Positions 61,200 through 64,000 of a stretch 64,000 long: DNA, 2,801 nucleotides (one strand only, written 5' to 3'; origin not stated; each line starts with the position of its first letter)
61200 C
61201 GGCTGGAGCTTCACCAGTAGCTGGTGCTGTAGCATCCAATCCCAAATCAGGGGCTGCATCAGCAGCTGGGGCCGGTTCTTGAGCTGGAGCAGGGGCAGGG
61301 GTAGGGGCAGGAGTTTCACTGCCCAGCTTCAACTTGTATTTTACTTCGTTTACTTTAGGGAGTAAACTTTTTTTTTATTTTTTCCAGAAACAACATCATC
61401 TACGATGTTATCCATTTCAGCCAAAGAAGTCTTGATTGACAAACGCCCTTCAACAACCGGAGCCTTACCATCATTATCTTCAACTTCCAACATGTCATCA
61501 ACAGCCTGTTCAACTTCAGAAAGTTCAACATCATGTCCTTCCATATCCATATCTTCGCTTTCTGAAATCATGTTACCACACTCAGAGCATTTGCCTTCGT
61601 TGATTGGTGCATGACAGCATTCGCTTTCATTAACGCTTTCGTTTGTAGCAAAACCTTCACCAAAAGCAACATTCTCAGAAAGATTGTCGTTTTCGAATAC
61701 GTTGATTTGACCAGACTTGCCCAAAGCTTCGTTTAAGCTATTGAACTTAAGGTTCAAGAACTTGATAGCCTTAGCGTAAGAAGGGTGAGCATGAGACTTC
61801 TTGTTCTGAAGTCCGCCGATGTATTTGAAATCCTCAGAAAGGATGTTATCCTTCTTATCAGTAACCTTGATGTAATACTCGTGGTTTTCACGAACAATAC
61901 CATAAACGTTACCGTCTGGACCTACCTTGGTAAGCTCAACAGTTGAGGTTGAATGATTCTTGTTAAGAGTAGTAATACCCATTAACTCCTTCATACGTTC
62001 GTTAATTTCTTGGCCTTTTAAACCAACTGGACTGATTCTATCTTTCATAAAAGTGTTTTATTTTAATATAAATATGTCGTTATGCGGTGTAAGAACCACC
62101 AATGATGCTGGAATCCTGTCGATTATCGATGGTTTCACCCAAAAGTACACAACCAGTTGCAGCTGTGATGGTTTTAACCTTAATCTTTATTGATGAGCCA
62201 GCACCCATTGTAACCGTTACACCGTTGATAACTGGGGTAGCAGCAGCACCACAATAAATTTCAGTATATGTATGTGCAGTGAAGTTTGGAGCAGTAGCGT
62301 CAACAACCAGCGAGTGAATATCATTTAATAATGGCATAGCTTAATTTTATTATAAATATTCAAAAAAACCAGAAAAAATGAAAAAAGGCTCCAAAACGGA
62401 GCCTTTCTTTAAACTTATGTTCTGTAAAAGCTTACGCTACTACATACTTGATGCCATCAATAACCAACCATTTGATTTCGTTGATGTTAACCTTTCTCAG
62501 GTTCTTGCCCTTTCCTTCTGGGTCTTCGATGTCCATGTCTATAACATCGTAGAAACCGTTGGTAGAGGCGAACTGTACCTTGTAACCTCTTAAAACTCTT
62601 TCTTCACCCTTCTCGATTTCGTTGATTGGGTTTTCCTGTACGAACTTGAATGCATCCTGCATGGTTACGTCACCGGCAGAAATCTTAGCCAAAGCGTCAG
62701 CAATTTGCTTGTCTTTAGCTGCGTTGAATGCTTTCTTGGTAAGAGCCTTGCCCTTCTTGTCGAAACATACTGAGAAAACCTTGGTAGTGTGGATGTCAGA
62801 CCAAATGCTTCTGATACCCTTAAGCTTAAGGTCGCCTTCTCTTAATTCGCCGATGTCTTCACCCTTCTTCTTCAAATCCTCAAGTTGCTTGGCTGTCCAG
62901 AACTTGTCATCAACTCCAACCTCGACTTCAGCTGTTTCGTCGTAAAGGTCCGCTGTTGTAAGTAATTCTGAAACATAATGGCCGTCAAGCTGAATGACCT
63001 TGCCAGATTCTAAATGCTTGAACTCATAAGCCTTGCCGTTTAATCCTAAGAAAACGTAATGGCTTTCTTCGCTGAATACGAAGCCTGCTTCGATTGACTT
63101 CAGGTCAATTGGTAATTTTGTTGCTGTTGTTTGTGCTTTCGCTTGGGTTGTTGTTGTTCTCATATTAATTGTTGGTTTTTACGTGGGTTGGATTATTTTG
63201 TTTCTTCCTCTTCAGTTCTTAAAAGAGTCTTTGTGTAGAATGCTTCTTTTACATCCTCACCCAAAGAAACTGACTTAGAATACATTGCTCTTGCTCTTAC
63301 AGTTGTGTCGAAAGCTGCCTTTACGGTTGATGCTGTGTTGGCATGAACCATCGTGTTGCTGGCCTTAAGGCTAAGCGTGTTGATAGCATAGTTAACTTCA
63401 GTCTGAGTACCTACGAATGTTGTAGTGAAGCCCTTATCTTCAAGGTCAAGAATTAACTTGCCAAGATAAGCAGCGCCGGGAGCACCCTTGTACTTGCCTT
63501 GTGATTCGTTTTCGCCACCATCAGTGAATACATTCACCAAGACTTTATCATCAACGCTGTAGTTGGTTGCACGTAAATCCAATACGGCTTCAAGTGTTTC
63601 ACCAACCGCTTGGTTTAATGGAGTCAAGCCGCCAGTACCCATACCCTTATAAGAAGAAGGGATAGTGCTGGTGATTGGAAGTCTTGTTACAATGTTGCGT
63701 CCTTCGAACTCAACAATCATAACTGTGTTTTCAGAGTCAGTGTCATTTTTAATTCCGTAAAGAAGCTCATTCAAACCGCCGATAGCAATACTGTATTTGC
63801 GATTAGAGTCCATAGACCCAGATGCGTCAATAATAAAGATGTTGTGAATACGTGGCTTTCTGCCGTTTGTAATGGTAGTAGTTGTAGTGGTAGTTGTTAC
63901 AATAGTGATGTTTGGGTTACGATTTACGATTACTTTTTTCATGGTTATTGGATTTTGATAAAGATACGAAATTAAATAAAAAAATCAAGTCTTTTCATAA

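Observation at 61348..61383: Probable programmed -1 frameshift (or transcriptional slippage) fusing two head-region genes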

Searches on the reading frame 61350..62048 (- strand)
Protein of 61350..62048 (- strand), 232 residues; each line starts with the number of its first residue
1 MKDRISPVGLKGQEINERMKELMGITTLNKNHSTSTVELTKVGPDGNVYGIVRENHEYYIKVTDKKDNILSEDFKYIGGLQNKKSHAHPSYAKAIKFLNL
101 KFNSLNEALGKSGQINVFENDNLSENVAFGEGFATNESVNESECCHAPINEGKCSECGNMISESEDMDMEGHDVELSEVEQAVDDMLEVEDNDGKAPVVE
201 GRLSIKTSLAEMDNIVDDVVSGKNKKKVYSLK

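Call 4: search_protein_families(library=phrogs, proteins=[window:61350-62048:-], max_evalue=0.01)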
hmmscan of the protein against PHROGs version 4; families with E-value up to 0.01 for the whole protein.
window:61350-62048:- (232 aa): 0 families

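Call 8: search_protein_families(library=pfam, proteins=[window:61350-62048:-], max_evalue=0.01)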
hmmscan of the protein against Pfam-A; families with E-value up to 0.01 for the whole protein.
window:61350-62048:- (232 aa): 0 families

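Call 10: find_related_loci(query=window:61350-62048:-, collection=viral_contigs, flank=4000)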
Query window:61350-62048:- (232 aa) in viral_contigs; peptide patterns used: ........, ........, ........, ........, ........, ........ (x = any residue, [..] = any of these).
103 stretches matched a pattern; 95 encode a relative of the query (tblastn E <= 1e-3); the best 80 are kept; 80 distinct loci.
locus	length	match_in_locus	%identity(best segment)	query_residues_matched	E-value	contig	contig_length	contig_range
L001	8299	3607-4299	57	3-231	1e-75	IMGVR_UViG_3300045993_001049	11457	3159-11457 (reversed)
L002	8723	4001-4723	57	2-231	2e-75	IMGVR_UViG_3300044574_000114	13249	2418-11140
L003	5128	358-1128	48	1-232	3e-67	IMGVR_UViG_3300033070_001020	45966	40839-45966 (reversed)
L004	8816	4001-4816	51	3-228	5e-67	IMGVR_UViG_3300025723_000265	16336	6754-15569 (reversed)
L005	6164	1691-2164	67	1-157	2e-66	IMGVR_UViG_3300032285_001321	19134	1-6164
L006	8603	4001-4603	53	1-232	8e-66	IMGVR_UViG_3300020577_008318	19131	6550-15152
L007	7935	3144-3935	47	1-232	2e-64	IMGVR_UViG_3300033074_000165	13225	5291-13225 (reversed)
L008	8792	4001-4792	47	1-232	2e-64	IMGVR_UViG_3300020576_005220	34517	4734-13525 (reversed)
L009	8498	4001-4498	64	1-158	4e-64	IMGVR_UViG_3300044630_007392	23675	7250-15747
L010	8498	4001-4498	63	1-158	2e-62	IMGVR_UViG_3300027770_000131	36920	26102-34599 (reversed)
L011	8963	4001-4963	54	1-232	5e-62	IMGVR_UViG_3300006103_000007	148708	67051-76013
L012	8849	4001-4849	45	2-232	4e-62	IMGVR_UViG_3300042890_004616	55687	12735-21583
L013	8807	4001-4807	48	3-232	9e-62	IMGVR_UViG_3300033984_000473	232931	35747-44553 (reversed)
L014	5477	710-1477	49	1-232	6e-62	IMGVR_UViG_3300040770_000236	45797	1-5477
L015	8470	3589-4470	45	1-232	2e-61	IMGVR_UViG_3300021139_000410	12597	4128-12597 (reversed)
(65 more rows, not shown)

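Call 18: search_dna_similar(query=window:61350-62048:-, collection=phages, mode=protein, max_rows=30, max_evalue=0.001)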
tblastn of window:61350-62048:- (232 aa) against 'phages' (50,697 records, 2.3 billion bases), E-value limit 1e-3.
No match.

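Call 40: search_protein_representatives(protein=window:61350-62048:-)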
Query: 232 residues. Proteins with E-value up to 0.001 (for the whole library): 841; up to 1e-10: 409; up to 1e-30: 102. The best 150 are listed.
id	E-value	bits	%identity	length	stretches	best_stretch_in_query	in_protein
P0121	8.9e-67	241.5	63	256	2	1-168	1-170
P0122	8.6e-61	221.9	63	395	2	1-164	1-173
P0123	2.0e-59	217.4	65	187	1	1-159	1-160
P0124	3.5e-59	216.6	52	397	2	3-219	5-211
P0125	3.6e-59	216.6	60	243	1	3-232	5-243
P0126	6.8e-59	215.7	55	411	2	1-159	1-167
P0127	1.0e-58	215.1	63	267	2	1-130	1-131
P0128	1.0e-56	208.6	55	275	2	1-147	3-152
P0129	6.5e-56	205.9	73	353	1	1-132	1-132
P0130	3.3e-55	203.6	61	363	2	1-167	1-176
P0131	6.2e-55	202.7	55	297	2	4-173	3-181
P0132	2.3e-53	197.6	55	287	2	3-134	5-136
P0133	4.5e-53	196.7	62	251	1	1-174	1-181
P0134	6.2e-53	196.2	64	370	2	3-134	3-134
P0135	1.1e-52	195.4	56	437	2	2-136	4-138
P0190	3.3e-39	151.3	49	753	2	4-126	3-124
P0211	1.6e-33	132.7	49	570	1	4-170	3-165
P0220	5.0e-31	124.6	47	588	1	7-179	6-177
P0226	3.8e-30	121.7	45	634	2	5-191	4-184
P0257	2.9e-24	102.5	39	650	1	4-193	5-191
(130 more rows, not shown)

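Call 42: find_encoding_contigs(protein=P0211, flank=1500, max_places=3)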
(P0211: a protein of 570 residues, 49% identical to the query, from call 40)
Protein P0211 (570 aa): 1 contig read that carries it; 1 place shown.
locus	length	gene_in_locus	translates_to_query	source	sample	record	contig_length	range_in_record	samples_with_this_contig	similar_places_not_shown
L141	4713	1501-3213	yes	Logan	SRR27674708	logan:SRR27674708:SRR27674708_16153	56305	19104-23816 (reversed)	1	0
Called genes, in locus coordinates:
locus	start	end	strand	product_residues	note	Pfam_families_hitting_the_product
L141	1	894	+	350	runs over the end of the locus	PF00303:Thymidylat_synt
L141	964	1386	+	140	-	-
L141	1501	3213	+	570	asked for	-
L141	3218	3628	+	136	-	-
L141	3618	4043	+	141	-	-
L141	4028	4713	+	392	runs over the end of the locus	-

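Call 43: find_encoding_contigs(protein=P0190, flank=1500, max_places=3)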
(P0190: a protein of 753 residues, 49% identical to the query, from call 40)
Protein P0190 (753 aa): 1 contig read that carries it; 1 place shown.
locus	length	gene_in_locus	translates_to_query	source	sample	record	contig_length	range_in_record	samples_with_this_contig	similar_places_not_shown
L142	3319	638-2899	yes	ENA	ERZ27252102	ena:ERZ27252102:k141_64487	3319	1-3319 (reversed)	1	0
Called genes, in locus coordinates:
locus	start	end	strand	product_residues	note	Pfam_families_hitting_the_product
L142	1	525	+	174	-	?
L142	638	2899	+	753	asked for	-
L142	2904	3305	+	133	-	-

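Call 44: find_encoding_contigs(protein=P0220, flank=1500, max_places=3)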
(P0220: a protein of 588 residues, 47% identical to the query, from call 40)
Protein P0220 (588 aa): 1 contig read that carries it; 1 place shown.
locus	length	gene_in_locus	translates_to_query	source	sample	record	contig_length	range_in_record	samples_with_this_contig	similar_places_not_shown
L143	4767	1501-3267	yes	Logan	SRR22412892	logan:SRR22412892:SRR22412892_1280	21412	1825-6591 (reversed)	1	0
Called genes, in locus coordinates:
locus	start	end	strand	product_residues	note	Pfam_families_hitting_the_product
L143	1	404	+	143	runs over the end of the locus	PF13619:KTSC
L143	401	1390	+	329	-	PF00303:Thymidylat_synt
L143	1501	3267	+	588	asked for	-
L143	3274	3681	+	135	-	-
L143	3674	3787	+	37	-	-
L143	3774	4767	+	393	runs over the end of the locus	-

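Call 48: search_dna_similar(query=P0226, collection=phages, mode=protein, max_rows=20, max_evalue=0.001)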
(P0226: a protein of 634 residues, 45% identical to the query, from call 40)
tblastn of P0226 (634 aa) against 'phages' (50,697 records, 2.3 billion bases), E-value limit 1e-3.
No match.

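Call 57: predict_structure(alignment_id=A1)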
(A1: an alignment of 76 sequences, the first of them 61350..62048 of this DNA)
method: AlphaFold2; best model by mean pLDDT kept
length: 232 residues; sequences in the alignment: 76
mean_pLDDT: 74.8   pTM: 0.49
mean pLDDT of the five models: 74.8, 74.1, 73.9, 73.8, 72.8
residues with pLDDT >= 90: 82; 70-90: 52; 50-70: 72; < 50: 26
segments of 3 or more residues with pLDDT < 50: 132-143, 165-172
pLDDT, mean of each block of 10 residues (from residue 1): 61 85 71 82 96 95 95 94 95 96 96 91 68 46 51 58 49 68 72 53 68 72 62 61
secondary structure, 60 per line:
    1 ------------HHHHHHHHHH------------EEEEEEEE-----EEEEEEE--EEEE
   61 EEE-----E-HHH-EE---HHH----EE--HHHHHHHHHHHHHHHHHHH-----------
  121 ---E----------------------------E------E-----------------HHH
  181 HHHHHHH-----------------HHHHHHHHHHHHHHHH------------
elements in order: H13-22 E35-42 E48-54 E57-63 H91-109 H178-187 H205-220

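Call 61: fold_search(model_id=the predicted structure, library=pdb)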
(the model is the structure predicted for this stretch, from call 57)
No match with E <= 0.001 here; weaker rows may still be real.
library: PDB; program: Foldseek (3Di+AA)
matches with E <= 10: 500; with E <= 0.001: 0
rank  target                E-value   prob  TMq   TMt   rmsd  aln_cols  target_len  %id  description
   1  7yyn_A                2.2e-01  0.51  0.14  0.05   8.9        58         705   14  Mammalian Dicer in the dicing state with pre-miR-15a substrate (released 2022-11-16)
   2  7zpi_A                2.8e-01  0.44  0.14  0.05  11.4        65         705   15  Mammalian Dicer in the "dicing state" with pre-miR-15a substrate (released 2022-11-16)
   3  9iq3_B                3.2e-01  0.16  0.12  0.22  13.4        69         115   16  AkaM,SnoaL-lile Protein (released 2025-07-16)
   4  9iq3_A                4.4e-01  0.15  0.12  0.22  13.4        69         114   16  AkaM,SnoaL-lile Protein (released 2025-07-16)
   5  3c4b                  4.7e-01  0.35  0.14  0.13   8.4        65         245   15  Structure of RNaseIIIb and dsRNA binding domains of mouse Dicer (released 2008-02-19)
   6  7yz4                  4.7e-01  0.33  0.14  0.03  11.4        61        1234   11  Mouse endoribonuclease Dicer (composite structure) (released 2022-11-16)
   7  8ct0_G                4.7e-01  0.05  0.10  0.12  16.6       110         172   16  Crystal structure of FAD reductase CtcQ from Kitasatospora aureofaciens in complex with FAD and NAD (released 2023-05-17)
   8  1xfu_A                5.3e-01  0.08  0.06  0.03  17.1        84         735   17  Crystal structure of anthrax edema factor (EF) truncation mutant, EF-delta 64 in complex with calmodulin (released 2005-05-03)
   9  7ne7                  5.3e-01  0.20  0.13  0.05   5.7        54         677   18  oligopeptidase B from S. proteomaculans with modified hinge region in complex with N-[(1S)-5-amino-1-(chloroacetyl)penty (released 2021-02-17)
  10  7qqi                  5.3e-01  0.15  0.12  0.06  10.7        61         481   20  Sucrose phosphorylase from Faecalibaculum rodentium (released 2023-01-18)
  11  6e2q_A                6.5e-01  0.10  0.16  0.10   9.3       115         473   12  Structure of human JAK2 FERM/SH2 in complex with Erythropoietin Receptor (released 2018-08-08)
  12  7yym_A                6.5e-01  0.15  0.14  0.03  12.1       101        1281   14  Mammalian Dicer in the "pre-dicing state" with pre-miR-15a substrate (released 2022-11-16)
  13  4psn_A                6.9e-01  0.06  0.12  0.13  16.9       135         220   12  Crystal structure of apeThermo-DBP-RP2 (released 2014-04-30)
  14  8rt0                  6.9e-01  0.10  0.16  0.17  19.3       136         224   15  BTV-15 VP5 pH 6.0 (released 2024-09-04)
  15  7ne5                  7.4e-01  0.16  0.13  0.05   5.7        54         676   18  catalytically non active S532A mutant of oligopeptidase B from S. proteomaculans with modified hinge region (released 2021-03-31)
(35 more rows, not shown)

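Call 73: find_encoding_contigs(protein=P0226, flank=7000, max_places=2)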
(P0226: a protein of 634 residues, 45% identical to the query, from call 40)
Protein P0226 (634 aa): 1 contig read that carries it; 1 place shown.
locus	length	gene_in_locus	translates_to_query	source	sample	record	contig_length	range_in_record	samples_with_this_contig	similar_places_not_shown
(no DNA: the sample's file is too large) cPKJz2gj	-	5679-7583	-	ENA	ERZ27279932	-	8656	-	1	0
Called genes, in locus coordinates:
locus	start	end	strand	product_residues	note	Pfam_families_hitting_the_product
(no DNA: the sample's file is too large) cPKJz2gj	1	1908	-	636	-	?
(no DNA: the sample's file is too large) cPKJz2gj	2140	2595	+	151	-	PF00011:HSP20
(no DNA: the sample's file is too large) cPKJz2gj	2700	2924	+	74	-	-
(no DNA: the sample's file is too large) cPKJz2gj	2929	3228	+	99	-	PF13619:KTSC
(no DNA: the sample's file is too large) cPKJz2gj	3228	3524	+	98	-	-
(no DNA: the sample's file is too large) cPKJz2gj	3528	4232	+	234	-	PF00149:Metallophos, PF12850:Metallophos_2 (faint)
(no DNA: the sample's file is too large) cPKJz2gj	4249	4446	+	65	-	-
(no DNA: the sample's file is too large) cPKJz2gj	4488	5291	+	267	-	-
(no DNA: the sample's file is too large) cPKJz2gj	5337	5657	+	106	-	-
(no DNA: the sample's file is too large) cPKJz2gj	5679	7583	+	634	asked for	-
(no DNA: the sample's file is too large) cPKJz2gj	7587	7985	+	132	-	-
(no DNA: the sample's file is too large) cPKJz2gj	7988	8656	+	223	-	?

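Call 74: find_encoding_contigs(protein=P0257, flank=7000, max_places=2)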
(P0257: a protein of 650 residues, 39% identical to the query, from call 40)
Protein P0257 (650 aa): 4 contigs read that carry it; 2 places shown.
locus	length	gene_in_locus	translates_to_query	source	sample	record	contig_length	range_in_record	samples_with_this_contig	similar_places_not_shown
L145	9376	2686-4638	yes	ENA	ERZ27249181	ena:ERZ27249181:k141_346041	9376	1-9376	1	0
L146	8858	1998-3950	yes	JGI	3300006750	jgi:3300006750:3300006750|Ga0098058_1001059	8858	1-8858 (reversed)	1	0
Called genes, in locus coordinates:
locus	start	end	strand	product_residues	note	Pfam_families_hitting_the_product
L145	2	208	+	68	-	?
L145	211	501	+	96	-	PF13619:KTSC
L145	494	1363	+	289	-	PF00303:Thymidylat_synt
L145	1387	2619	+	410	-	-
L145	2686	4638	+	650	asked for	-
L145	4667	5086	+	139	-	-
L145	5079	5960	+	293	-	-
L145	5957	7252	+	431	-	-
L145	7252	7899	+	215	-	-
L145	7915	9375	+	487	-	?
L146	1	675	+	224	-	?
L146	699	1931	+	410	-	-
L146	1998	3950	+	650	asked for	-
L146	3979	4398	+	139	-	-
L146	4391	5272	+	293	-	-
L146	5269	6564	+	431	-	-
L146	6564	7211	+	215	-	-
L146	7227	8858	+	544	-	?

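Call 76: search_protein_families(library=pfam, proteins=[L146:7227-8858:+, L146:5269-6564:+, L146:4391-5272:+, L146:3979-4398:+, L146:699-1931:+], max_evalue=0.01)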
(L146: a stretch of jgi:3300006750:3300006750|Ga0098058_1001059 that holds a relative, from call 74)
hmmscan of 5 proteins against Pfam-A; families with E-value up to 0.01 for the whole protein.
L146:7227-8858:+ (544 aa): 2 families
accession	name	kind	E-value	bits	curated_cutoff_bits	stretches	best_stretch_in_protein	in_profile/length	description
PF03237.21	Terminase_6N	-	4.1e-12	46.7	22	1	61-299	1-212/215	Terminase large subunit, T4likevirus-type, N-terminal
PF03354.21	TerL_ATPase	-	0.00017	21.8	23.7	1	58-176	22-143/178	Terminase large subunit, ATPase domain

L146:5269-6564:+ (431 aa): 0 families

L146:4391-5272:+ (293 aa): 0 families

L146:3979-4398:+ (139 aa): 0 families

L146:699-1931:+ (410 aa): 0 families

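Call 78: search_protein_families(library=phrogs, alignment_id=A1, max_evalue=0.001)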
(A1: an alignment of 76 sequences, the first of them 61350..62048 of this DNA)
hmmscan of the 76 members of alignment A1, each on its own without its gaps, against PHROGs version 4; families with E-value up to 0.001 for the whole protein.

A. member 1, window:61350-62048:- (232 aa): 0 families

B. families by the number of members that match (of 76 scanned): 7 families
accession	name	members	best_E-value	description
phrog_4359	-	6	5.5e-13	-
phrog_38880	-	6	5.8e-10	-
phrog_3326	-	4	2.4e-09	-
phrog_22379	-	4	6.4e-05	-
phrog_764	-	2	0.00016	cytidyltransferase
phrog_14876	-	1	5.2e-05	DNA polymerase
phrog_35492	-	1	0.0009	-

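Call 99: find_related_loci(query=A1, collection=genome_contigs, flank=3000)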
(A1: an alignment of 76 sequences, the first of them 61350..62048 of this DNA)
Query A1 (232 aa) in genome_contigs; peptide patterns used: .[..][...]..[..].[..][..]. (x = any residue, [..] = any of these).
73 stretches matched a pattern; 11 encode a relative of the query (tblastn E <= 1e-3); 11 distinct loci.
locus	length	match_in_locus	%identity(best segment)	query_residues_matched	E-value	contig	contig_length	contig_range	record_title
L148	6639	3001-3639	53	3-232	9e-64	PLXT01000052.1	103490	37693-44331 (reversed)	MAG: Methanobacterium sp. isolate palsa_68 73.20120700_P3D.344_contig_36469, whole genome shotgun sequence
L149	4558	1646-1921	46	18-108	6e-20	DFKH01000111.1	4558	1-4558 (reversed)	MAG TPA_asm: Alphaproteobacteria bacterium UBA3650 UBA3650_contig_449204, whole genome shotgun sequence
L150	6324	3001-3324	41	2-110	2e-19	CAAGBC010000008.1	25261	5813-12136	MAG TPA_asm: Spirochaetia bacterium, isolate HGM23205, WGS project CAAGBC010000000 data, contig: SRS476047_26_k119_68141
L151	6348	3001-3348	39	18-131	3e-19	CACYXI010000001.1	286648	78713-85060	MAG: uncultured Bacteroidales bacterium isolate RUG12352 genome assembly, contig: RUG12352_asm_1, whole genome shotgun s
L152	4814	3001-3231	45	34-109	1e-17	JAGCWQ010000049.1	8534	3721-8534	MAG: Paludibacteraceae bacterium isolate RGIG10190 Yak_Rumen-5__c497811, whole genome shotgun sequence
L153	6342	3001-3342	39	17-125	2e-17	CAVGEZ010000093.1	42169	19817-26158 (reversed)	uncultured Eubacteriales bacterium isolate H07667-L1_cleanbin_000030 genome assembly, contig: Spades_H07667-L1_contig_70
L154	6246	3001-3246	45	28-108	7e-17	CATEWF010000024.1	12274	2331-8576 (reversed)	MAG: uncultured Mycoplasmatota bacterium isolate extra-SRR4116657.37_1677796037 genome assembly, contig: NODE_2034_lengt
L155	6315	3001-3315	35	17-117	4e-16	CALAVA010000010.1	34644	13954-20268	MAG TPA_asm: uncultured Bacteroidales bacterium isolate ERR1278072_bin.9_CONCOCT_v1.1_MAG genome assembly, contig: ERZ84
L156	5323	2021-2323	40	18-119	3e-15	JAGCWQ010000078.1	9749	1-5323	MAG: Paludibacteraceae bacterium isolate RGIG10190 Yak_Rumen-5__c758753, whole genome shotgun sequence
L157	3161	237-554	38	18-125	1e-13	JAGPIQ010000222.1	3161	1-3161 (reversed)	MAG: Lutibacter sp. isolate Gw_SlPrim_bin_184 Gw_SlPrim_91506_length_3161_cov_3.406394, whole genome shotgun sequence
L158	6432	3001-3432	31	13-149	1e-11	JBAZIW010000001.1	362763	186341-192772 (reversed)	MAG: Candidatus Paceibacterota bacterium isolate SO_2017_LW4_104 scaffold_78_c1_LW137-91_2017, whole genome shotgun sequ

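Call 103: find_related_loci(query=L154:2929-4452:+, collection=viral_contigs, flank=2500)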
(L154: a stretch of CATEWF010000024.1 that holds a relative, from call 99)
Query L154:2929-4452:+ (508 aa) in viral_contigs; peptide patterns used: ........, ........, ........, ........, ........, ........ (x = any residue, [..] = any of these).
43 stretches matched a pattern; 36 encode a relative of the query (tblastn E <= 1e-3); 36 distinct loci.
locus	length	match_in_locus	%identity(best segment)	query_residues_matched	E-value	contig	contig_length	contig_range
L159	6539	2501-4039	59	1-508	0e+0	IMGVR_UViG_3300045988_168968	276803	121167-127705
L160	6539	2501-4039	59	1-508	0e+0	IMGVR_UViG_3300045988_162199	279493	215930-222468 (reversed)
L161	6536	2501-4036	58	1-508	0e+0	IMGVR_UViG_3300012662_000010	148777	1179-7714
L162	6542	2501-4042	58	1-508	0e+0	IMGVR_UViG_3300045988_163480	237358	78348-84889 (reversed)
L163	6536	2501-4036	59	1-508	0e+0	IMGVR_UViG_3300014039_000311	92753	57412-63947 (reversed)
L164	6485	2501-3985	52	8-503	6e-151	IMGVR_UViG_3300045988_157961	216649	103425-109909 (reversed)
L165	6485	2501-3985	53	8-503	1e-152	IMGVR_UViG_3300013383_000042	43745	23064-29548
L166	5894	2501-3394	58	8-299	6e-101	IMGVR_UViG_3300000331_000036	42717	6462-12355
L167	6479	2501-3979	36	7-487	9e-72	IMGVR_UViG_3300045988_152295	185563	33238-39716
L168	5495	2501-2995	53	6-172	5e-44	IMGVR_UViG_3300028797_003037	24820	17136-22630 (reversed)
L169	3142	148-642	53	6-172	4e-44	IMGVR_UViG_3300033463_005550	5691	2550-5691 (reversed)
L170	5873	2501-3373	35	6-344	9e-43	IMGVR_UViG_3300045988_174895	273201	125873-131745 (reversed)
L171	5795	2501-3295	37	8-330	4e-43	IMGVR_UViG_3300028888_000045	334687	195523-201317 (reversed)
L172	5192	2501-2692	53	431-492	4e-12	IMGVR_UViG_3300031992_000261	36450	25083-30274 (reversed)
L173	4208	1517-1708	53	431-492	3e-12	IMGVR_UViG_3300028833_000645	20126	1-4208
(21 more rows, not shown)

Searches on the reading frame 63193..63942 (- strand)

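Call 4: search_protein_families(library=phrogs, proteins=[window:63193-63942:-], max_evalue=0.01)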
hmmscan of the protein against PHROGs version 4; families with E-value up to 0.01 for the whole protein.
window:63193-63942:- (249 aa): 1 family
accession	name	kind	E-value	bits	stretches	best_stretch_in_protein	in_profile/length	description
phrog_7371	-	unknown function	8.9e-17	62.4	1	34-222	9-183/204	-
